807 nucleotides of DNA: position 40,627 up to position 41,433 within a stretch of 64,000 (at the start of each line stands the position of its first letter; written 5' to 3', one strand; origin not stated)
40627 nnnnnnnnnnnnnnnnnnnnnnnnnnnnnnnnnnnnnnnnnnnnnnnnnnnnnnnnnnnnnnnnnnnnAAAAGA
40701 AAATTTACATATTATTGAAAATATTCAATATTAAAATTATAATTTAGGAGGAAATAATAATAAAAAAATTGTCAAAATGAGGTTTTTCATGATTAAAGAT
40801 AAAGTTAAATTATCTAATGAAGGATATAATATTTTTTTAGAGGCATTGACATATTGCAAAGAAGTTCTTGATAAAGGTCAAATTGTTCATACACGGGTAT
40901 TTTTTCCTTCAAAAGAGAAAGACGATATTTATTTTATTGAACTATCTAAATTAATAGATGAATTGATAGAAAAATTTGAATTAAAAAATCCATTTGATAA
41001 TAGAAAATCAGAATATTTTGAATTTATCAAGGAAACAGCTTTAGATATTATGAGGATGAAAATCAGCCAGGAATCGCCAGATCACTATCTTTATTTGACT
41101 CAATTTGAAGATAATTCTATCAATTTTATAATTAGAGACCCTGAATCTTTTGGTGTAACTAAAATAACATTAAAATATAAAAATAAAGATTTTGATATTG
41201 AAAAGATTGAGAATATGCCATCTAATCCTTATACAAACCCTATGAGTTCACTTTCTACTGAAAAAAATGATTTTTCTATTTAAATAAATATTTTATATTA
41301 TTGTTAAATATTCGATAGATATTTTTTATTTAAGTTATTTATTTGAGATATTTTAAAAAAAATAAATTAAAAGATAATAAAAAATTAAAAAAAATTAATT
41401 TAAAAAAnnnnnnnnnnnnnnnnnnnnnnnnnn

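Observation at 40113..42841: RNA-repair neighbourhood: ThpR (2H cyclic phosphodiesterase), an unknown 168-aa protein and RtcB ligase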

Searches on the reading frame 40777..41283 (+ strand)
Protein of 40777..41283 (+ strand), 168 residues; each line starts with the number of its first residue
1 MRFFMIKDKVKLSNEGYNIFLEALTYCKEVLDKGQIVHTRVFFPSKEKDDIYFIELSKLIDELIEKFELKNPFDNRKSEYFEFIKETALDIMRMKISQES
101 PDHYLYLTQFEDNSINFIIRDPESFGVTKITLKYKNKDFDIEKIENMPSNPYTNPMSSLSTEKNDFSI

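Call 3: search_protein_families(library=pfam, proteins=[window:40777-41283:+], max_evalue=1)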
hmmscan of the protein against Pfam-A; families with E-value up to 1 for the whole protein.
window:40777-41283:+ (168 aa): 1 family
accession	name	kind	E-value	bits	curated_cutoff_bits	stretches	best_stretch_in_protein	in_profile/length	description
PF10517.14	DM13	-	0.18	12.9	25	1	82-147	14-81/105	Electron transfer DM13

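Call 4: search_protein_families(library=ncbifam, proteins=[window:40777-41283:+], max_evalue=1)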
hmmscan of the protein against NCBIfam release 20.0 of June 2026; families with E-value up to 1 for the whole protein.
window:40777-41283:+ (168 aa): 0 families

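Call 5: find_homologous_proteins(query=window:40777-41283:+, max_evalue=0.001)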
Query window:40777-41283:+ (168 aa): 11 proteins with E <= 0.001 among 49 candidates.
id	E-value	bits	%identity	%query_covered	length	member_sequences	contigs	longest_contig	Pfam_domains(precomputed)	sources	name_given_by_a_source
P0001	1.5e-100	352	100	98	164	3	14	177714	-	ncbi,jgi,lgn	-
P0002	7.8e-81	288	83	95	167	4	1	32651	-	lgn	-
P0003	8.3e-79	281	78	95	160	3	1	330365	-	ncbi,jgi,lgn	jgi:hypothetical protein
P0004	5.6e-77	275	74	96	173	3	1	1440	-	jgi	-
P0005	6.4e-77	275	75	95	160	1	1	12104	-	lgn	-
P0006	2.6e-75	270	75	96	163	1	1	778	-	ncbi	-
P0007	8.5e-75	268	75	95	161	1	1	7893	-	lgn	-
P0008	1.2e-74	267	78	95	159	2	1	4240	-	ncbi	ncbi:MAG: hypothetical protein ACK4YF_07235 [Exilispira sp.]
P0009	5.0e-74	265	75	95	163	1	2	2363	-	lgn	-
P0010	2.9e-68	247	70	96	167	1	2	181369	-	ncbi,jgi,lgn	-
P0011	6.8e-58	213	63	92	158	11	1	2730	-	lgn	-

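Call 6: search_solved_structures(query=window:40777-41283:+, max_evalue=10)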
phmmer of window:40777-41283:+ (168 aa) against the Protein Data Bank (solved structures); distinct sequences matched with E-value up to 10: 3.
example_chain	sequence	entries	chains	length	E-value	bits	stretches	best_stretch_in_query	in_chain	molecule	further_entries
3fd2_A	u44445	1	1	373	0.13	15.4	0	33-86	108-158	Site-specific DNA endonuclease I-MsoI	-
2ahq_A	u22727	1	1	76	0.72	13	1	39-97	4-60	RNA polymerase sigma factor RpoN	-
7jrq_A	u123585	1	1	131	1.9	11.7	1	38-89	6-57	MPP1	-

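Call 7: search_protein_families(library=padloc, proteins=[window:40777-41283:+], max_evalue=1)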
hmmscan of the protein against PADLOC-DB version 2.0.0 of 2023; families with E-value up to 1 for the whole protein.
window:40777-41283:+ (168 aa): 0 families

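Call 11: find_encoding_contigs(protein=P0003, flank=6000, max_places=3)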
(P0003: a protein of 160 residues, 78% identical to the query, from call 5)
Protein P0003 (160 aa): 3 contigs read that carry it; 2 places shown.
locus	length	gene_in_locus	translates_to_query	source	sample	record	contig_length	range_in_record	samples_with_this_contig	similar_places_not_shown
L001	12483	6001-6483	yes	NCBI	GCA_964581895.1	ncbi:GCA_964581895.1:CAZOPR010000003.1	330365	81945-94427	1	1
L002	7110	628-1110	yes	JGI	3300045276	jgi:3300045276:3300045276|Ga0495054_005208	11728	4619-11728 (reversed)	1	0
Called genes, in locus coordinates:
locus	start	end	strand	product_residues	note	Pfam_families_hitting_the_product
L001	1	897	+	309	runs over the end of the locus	PF00389:2-Hacid_dh, PF02826:2-Hacid_dh_C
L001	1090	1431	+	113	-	PF14358:DUF4405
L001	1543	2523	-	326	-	PF02729:OTCace_N, PF00185:OTCace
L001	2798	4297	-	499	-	PF00089:Trypsin, PF13365:Trypsin_2, PF00595:PDZ, PF13180:PDZ_2, PF17820:PDZ_6, PF00595:PDZ (weak), PF13180:PDZ_2, PF17820:PDZ_6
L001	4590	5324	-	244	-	PF00877:NLPC_P60 (weak)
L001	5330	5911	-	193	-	PF02834:LigT_PEase (weak)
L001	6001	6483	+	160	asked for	-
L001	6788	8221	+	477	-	PF01139:RtcB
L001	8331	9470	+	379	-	PF13433:Peripla_BP_5, PF13458:Peripla_BP_6, PF01094:ANF_receptor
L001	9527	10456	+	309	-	PF02653:BPD_transp_2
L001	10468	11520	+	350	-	PF02653:BPD_transp_2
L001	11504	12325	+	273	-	PF00005:ABC_tran, PF13304:AAA_21 (faint), PF12399:BCA_ABC_TP_C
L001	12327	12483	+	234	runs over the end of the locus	PF00005:ABC_tran, PF13304:AAA_21 (faint), PF12399:BCA_ABC_TP_C (weak)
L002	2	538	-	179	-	?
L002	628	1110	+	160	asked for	-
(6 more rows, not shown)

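Call 12: find_encoding_contigs(protein=P0010, flank=6000, max_places=3)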
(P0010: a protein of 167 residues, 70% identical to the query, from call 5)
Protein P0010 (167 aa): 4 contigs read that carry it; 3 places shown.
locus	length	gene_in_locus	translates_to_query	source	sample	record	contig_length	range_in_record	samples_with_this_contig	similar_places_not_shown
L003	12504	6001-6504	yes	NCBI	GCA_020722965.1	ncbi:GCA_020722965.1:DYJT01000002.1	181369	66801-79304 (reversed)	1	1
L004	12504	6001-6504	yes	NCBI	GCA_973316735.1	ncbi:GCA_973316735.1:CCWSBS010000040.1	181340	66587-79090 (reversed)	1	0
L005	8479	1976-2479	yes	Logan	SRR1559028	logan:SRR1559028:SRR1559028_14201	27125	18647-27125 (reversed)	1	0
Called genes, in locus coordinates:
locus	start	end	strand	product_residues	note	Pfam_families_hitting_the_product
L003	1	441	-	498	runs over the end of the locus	PF00089:Trypsin, PF13365:Trypsin_2, PF00595:PDZ, PF13180:PDZ_2, PF04495:GRASP55_65 (faint), PF17820:PDZ_6, PF13180:PDZ_2, PF17820:PDZ_6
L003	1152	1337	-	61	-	-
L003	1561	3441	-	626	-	PF00912:Transgly, PF00905:Transpeptidase, PF06832:BiPBP_C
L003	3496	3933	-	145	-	-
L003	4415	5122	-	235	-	-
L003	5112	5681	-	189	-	PF10469:AKAP7_NLS (weak), PF02834:LigT_PEase (weak)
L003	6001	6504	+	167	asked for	-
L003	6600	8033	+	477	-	PF01139:RtcB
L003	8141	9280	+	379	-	PF13433:Peripla_BP_5, PF13458:Peripla_BP_6, PF01094:ANF_receptor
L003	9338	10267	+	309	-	PF02653:BPD_transp_2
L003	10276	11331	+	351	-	PF02653:BPD_transp_2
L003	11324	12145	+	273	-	PF13476:AAA_23 (weak), PF00005:ABC_tran, PF13304:AAA_21 (weak), PF12399:BCA_ABC_TP_C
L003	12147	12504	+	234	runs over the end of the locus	PF25199:nSTAND_NTPase5 (faint), PF00005:ABC_tran, PF00448:SRP54 (faint), PF13304:AAA_21 (weak), PF12399:BCA_ABC_TP_C (weak)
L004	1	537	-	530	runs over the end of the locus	PF00089:Trypsin, PF13365:Trypsin_2, PF00595:PDZ, PF04495:GRASP55_65 (faint), PF13180:PDZ_2, PF17820:PDZ_6, PF13180:PDZ_2, PF17820:PDZ_6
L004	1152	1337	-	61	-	-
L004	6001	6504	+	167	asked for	-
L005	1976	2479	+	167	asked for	-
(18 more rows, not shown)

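Call 17: search_protein_representatives(alignment_id=A1)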
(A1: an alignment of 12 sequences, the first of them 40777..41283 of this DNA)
Query: 12 sequences, 163 profile positions. Proteins with E-value up to 0.001 (for the whole library): 12; up to 1e-10: 9; up to 1e-30: 3. The best 12 are listed.
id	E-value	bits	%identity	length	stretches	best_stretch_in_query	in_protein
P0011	1.1e-79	282.0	-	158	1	1-158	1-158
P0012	2.7e-48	180.0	-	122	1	62-158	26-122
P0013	4.0e-38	146.9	-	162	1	3-157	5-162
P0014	1.0e-18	83.8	-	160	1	4-145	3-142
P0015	2.9e-18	82.3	-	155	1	1-144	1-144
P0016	7.1e-17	77.8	-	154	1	1-142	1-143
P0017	2.4e-16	76.0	-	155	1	1-144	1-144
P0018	3.8e-13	65.7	-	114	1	50-136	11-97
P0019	4.9e-13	65.3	-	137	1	7-139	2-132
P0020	1.8e-09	53.7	-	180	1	1-144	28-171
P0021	4.1e-07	46.1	-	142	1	5-136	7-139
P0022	1.3e-06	44.4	-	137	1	4-137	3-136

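Call 19: predict_structure(alignment_id=A1)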
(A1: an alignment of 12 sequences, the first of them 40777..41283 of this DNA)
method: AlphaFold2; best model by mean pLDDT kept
length: 168 residues; sequences in the alignment: 12
mean_pLDDT: 80.9   pTM: 0.76
mean pLDDT of the five models: 80.9, 80.4, 80.1, 79.0, 78.1
residues with pLDDT >= 90: 75; 70-90: 60; 50-70: 11; < 50: 22
segments of 3 or more residues with pLDDT < 50: 150-168
pLDDT, mean of each block of 10 residues (from residue 1): 59 90 94 92 91 94 85 71 88 89 92 90 86 89 79 40 36
secondary structure, 60 per line:
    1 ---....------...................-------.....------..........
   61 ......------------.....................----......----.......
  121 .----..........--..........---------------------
elements in order: H4-7 H14-32 E40-44 E51-55 H56-66 H79-99 E104-109 E114-121 E126-135 E138-147

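Call 21: find_encoding_contigs(protein=P0014, flank=6000, max_places=3)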
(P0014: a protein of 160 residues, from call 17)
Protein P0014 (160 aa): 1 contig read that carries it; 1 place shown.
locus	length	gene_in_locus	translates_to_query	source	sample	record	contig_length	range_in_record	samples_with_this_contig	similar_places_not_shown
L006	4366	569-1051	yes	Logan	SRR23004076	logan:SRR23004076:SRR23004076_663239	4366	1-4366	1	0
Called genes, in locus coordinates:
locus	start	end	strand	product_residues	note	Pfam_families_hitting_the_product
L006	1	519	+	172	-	?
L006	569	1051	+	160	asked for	-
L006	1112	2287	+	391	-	PF17785:PUA_3, PF10672:Methyltrans_SAM, PF02475:TRM5-TYW2_MTfase (weak), PF03602:Cons_hypoth95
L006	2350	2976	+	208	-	PF02811:PHP, PF13263:PHP_C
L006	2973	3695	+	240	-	PF00149:Metallophos, PF12850:Metallophos_2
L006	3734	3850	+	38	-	-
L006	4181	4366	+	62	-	?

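Call 22: find_encoding_contigs(protein=P0013, flank=6000, max_places=3)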
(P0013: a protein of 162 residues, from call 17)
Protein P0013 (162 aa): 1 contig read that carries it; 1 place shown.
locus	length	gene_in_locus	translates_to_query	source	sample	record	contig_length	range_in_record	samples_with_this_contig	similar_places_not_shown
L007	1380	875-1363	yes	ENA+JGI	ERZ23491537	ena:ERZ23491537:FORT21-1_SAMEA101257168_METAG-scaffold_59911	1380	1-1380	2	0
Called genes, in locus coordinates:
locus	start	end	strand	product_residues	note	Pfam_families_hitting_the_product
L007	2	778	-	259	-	?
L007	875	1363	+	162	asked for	-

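Call 23: find_encoding_contigs(protein=P0015, flank=6000, max_places=3)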
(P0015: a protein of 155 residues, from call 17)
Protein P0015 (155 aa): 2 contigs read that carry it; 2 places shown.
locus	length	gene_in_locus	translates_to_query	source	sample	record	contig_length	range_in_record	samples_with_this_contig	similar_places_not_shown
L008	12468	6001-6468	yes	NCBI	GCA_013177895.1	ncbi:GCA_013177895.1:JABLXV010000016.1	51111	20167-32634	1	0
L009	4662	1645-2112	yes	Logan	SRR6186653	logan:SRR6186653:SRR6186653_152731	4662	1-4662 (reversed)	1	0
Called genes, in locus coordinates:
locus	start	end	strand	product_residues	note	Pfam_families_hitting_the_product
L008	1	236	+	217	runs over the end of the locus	PF02581:TMP-TENI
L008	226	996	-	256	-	-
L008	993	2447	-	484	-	-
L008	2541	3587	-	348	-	PF02547:Queuosine_synth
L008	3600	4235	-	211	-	PF00753:Lactamase_B, PF19583:ODP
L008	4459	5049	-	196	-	PF13022:HTH_Tnp_1_2 (faint), PF00440:TetR_N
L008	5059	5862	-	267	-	-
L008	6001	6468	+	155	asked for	-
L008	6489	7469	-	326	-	PF01368:DHH, PF02272:DHHA1 (weak)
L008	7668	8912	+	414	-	PF14312:FG-GAP_2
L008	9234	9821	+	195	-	PF02527:GidB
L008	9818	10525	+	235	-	PF00117:GATase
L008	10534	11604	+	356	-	PF01073:3Beta_HSD, PF01370:Epimerase, PF02719:Polysacc_synt_2, PF04321:RmlD_sub_bind, PF16363:GDP_Man_Dehyd, PF07993:NAD_binding_4 (weak)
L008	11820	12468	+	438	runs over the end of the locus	PF03446:NAD_binding_2 (weak), PF03721:UDPG_MGDP_dh_N, PF00984:UDPG_MGDP_dh, PF03720:UDPG_MGDP_dh_C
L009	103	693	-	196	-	PF13022:HTH_Tnp_1_2 (faint), PF00440:TetR_N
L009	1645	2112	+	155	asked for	-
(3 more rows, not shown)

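Call 24: find_encoding_contigs(protein=P0016, flank=6000, max_places=3)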
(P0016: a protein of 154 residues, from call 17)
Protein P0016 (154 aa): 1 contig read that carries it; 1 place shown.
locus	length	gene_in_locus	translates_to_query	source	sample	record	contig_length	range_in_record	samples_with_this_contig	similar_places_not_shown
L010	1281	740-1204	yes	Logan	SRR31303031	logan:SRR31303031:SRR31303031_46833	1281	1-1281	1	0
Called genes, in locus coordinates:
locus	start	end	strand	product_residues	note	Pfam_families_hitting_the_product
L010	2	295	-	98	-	?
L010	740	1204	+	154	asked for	-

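Call 25: find_encoding_contigs(protein=P0017, flank=6000, max_places=3)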
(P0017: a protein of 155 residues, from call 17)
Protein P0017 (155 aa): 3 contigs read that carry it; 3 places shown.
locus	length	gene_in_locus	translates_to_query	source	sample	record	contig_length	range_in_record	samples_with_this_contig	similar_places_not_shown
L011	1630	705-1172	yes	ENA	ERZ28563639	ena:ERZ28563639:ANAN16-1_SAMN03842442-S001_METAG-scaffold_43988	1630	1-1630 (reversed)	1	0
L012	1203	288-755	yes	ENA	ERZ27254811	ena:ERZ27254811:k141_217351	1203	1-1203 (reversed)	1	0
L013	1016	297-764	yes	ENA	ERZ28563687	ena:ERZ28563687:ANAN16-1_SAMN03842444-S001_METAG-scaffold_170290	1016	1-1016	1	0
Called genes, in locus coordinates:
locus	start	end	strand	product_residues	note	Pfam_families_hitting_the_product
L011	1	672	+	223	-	?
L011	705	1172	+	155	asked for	-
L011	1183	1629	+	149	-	?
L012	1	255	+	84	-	?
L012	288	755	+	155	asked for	-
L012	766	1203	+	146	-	?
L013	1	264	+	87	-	?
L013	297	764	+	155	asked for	-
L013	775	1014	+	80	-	?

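Call 30: find_homologous_proteins(query=A2, max_evalue=0.001)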
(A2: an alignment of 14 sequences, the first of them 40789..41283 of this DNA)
Query A2 (14 sequences) (164 aa, profile of the alignment): 15 proteins with E <= 0.001 among 1202 candidates.
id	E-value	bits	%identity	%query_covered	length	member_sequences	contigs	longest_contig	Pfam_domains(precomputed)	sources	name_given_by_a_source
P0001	3.7e-60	220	100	100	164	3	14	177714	-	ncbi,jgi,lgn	-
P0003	9.1e-59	216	78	98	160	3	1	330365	-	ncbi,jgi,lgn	jgi:hypothetical protein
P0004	3.8e-58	214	74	99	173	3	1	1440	-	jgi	-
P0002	1.1e-57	212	83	98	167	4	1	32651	-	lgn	-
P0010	1.1e-57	212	70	99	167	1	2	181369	-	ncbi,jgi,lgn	-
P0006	2.3e-57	211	75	99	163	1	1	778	-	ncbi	-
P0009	1.5e-55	205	75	97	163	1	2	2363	-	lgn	-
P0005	2.7e-55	204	75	97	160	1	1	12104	-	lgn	-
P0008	6.6e-55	203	78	97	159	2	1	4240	-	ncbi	ncbi:MAG: hypothetical protein ACK4YF_07235 [Exilispira sp.]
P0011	7.6e-55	203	63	94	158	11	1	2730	-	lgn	-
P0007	2.8e-54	201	75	97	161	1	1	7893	-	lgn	-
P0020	2.6e-51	191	26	88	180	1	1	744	-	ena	-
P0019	2.3e-37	146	28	67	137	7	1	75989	-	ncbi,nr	ncbi:MAG: hypothetical protein HPY53_06400 [Brevinematales bacterium]|nr:hypothetical protein [Brevi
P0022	2.7e-36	143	26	64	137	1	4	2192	-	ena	-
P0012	5.9e-30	122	61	69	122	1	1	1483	-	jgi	-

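Call 31: find_encoding_contigs(protein=P0019, flank=8000, max_places=3)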
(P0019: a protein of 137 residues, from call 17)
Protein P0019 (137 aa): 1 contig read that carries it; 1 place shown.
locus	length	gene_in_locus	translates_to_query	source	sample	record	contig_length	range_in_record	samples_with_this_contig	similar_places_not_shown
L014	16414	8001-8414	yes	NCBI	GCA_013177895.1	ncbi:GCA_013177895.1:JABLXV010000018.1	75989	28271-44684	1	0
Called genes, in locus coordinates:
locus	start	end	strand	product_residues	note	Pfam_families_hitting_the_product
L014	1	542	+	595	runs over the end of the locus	PF05524:PEP-utilisers_N, PF00391:PEP-utilizers, PF02896:PEP-utilizers_C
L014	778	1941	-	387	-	-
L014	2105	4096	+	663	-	PF04392:ABC_sub_bind, PF00989:PAS, PF13188:PAS_8 (weak), PF13426:PAS_9, PF08447:PAS_3, PF01590:GAF, PF13185:GAF_2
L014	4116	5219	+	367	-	PF00079:Serpin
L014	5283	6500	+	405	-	PF00079:Serpin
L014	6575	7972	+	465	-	PF00656:Peptidase_C14, PF01650:Peptidase_C13 (faint)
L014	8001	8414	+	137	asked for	-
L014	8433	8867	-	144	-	-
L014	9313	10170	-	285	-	PF00753:Lactamase_B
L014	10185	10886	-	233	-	-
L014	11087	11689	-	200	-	-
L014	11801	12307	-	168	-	-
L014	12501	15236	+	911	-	PF13387:Lnb_N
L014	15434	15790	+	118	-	PF04237:YjbR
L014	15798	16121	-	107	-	PF07238:PilZ (weak)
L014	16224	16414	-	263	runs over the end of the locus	PF02548:Pantoate_transf, PF13714:PEP_mutase (faint)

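Call 32: find_encoding_contigs(protein=P0021, flank=8000, max_places=3)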
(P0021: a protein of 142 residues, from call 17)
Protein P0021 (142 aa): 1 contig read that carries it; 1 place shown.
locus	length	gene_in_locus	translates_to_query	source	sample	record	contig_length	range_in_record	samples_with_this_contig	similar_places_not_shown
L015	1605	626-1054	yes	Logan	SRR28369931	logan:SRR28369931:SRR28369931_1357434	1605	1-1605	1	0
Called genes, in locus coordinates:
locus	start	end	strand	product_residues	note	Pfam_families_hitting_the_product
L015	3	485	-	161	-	?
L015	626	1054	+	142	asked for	-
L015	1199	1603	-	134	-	?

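Call 33: find_encoding_contigs(protein=P0022, flank=8000, max_places=4)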
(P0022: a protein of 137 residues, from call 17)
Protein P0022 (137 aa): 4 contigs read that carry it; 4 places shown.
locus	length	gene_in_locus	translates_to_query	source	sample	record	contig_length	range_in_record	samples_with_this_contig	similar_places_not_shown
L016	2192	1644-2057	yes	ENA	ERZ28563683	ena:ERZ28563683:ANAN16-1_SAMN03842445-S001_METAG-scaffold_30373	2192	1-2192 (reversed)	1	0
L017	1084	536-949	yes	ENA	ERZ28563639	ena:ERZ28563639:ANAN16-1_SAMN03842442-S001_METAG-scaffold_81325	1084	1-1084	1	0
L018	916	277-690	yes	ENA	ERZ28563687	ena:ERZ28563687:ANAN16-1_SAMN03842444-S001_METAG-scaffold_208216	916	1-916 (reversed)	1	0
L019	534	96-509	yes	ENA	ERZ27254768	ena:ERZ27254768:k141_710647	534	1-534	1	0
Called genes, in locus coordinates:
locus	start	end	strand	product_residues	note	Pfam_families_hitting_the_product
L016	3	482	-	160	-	?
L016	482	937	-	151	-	PF00245:Alk_phosphatase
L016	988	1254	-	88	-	PF00245:Alk_phosphatase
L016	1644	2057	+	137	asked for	-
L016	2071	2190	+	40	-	?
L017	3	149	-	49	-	?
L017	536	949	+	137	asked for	-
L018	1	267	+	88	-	?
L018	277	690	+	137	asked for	-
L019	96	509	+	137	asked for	-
